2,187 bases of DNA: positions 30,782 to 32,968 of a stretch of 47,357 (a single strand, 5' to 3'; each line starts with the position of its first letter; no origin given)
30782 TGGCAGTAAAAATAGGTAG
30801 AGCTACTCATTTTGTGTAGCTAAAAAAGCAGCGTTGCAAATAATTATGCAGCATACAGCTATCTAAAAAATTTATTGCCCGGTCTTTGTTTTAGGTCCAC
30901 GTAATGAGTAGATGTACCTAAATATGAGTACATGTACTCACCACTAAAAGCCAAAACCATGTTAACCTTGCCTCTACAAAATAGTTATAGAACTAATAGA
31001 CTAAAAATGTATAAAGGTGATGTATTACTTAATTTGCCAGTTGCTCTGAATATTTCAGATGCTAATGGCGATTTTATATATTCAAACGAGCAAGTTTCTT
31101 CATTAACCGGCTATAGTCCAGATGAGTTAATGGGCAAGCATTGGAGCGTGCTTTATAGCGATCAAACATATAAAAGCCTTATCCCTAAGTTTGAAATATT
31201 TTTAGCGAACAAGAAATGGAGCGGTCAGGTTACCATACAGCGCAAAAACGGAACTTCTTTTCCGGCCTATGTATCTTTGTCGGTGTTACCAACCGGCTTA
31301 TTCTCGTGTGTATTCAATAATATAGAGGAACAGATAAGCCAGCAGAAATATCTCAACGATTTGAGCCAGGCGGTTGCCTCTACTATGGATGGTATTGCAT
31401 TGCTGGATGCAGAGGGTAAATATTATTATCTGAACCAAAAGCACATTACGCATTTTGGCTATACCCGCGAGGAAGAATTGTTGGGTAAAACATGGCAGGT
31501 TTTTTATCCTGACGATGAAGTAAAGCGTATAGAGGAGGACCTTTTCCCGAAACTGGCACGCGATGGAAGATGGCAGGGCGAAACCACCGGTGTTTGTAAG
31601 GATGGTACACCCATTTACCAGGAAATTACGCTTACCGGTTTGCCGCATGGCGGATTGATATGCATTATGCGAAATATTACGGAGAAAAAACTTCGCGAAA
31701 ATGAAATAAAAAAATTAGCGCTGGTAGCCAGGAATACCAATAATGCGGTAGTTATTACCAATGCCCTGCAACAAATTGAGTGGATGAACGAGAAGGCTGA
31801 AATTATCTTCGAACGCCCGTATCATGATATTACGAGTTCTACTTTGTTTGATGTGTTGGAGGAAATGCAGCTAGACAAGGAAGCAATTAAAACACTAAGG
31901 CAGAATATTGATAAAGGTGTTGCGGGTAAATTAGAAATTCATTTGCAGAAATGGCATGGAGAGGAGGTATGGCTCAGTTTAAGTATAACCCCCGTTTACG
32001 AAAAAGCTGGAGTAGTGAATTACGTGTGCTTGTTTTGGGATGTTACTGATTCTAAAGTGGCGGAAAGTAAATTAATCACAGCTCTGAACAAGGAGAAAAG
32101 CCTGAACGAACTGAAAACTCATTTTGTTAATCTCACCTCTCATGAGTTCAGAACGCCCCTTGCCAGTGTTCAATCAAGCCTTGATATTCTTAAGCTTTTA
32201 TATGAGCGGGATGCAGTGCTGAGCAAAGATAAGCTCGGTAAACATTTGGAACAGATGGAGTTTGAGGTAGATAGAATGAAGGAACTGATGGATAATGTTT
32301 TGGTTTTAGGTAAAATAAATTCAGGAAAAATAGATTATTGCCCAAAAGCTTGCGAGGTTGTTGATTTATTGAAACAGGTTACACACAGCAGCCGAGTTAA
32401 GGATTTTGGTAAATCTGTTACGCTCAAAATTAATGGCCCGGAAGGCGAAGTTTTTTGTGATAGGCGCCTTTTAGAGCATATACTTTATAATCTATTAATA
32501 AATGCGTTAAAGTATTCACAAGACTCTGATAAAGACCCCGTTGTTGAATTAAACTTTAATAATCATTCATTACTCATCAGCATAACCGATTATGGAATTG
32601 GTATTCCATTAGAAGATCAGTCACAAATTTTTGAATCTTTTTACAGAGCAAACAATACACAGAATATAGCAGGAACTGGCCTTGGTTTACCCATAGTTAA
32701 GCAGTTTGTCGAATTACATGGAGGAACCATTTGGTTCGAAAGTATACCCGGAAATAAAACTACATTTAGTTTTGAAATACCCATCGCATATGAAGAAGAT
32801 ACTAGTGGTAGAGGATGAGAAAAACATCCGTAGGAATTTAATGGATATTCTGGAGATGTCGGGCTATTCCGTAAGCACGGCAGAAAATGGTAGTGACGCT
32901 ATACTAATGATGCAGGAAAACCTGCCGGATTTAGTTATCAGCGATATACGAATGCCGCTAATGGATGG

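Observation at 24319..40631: A 20-bp dyad, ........-N4-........, occurs nine times, all in promoter regions of the 17-kb sensor island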

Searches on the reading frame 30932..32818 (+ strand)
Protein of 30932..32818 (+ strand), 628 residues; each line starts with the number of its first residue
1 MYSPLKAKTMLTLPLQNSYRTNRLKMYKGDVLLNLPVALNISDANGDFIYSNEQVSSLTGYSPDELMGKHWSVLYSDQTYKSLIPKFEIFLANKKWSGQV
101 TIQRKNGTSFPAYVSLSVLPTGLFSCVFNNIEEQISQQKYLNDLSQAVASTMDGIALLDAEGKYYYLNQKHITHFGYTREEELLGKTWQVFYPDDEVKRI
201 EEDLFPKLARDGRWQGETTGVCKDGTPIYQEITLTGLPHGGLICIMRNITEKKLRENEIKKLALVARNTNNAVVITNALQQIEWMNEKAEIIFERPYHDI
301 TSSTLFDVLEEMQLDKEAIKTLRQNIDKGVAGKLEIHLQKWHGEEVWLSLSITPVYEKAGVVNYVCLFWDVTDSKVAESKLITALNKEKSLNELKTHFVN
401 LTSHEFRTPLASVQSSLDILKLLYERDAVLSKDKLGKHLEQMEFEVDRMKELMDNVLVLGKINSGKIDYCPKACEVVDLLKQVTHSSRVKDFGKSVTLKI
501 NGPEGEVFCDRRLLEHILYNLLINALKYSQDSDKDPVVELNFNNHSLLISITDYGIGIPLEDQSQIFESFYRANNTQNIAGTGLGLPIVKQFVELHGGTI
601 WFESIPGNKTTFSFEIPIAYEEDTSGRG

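Call 6: search_protein_families(library=pfam, proteins=[window:30932-32818:+])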
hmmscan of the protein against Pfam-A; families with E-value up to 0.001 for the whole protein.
window:30932-32818:+ (628 aa): 9 families
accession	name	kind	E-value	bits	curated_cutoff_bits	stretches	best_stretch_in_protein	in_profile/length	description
PF13426.13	PAS_9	-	8.4e-34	116.4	27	3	41-132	6-102/103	PAS domain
PF02518.31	HATPase_c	-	3.7e-28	98.6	26.4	1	510-618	2-109/111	Histidine kinase-, DNA gyrase B-, and HSP90-like ATPase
PF00989.32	PAS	-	5.1e-24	84.9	22.6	3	34-117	9-94/113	PAS fold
PF08448.16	PAS_4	-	2e-22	79.9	23.1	2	150-253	3-109/110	PAS fold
PF08447.18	PAS_3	-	1.7e-15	57.5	25.6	1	49-111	2-67/89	PAS fold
PF13188.13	PAS_8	-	1.3e-10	41.2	21.8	1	144-198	3-56/65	PAS domain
PF00512.31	HisKA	-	2.5e-10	40.7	26.9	1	395-465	2-66/66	His Kinase A (phospho-acceptor) domain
PF24820.1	Diguanyl_cycl_sensor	-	4.2e-07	30.3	28.1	0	38-121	8-98/109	Diguanylate cyclase-like sensor domain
PF18095.7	PAS_12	-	0.00039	20.4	22.6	0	46-125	67-144/153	UPF0242 C-terminal PAS-like domain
